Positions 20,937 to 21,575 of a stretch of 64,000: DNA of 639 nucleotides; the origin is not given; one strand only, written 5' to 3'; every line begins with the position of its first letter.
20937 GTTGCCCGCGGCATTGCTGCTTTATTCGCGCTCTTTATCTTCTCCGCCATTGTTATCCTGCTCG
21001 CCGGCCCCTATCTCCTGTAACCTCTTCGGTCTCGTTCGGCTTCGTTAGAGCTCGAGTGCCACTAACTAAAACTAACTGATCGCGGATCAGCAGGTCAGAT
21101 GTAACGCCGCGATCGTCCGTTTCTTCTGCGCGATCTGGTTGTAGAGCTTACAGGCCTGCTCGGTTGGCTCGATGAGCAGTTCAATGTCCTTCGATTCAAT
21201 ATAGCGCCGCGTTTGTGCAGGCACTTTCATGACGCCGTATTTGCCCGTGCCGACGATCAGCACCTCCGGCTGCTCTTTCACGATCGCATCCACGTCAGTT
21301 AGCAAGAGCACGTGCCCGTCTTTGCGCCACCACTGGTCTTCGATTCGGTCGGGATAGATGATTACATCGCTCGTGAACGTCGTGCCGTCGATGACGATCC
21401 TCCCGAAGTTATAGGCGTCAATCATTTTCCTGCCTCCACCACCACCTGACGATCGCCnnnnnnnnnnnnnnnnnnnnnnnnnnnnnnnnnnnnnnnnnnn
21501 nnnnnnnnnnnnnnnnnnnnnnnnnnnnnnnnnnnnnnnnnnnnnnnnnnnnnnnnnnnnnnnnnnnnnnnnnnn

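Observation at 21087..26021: Operon for a Nuo-type (HydB/HydC-like) NAD(P)H module coupled to an Fe-S/FrhB fusion: candidate undescribed multi-subunit FrhB/F420 oxidoreductase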

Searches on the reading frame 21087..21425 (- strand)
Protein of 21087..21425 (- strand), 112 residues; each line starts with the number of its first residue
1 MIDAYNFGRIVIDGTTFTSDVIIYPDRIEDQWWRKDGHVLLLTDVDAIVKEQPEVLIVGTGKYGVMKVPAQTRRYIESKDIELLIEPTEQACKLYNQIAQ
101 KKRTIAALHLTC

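Call 3: search_protein_families(library=pfam, proteins=[window:21087-21425:-], max_evalue=0.01)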
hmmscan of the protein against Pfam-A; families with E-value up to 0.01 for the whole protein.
window:21087-21425:- (112 aa): 1 family
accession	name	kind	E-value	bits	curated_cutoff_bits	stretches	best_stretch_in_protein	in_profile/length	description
PF04430.19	DUF498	-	6.4e-26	90.9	33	1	2-108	1-107/109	Protein of unknown function (DUF498/DUF598)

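Call 43: search_protein_families(library=ncbifam, proteins=[window:21087-21425:-], max_evalue=0.001)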
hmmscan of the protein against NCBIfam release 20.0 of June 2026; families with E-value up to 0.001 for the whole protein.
window:21087-21425:- (112 aa): 0 families
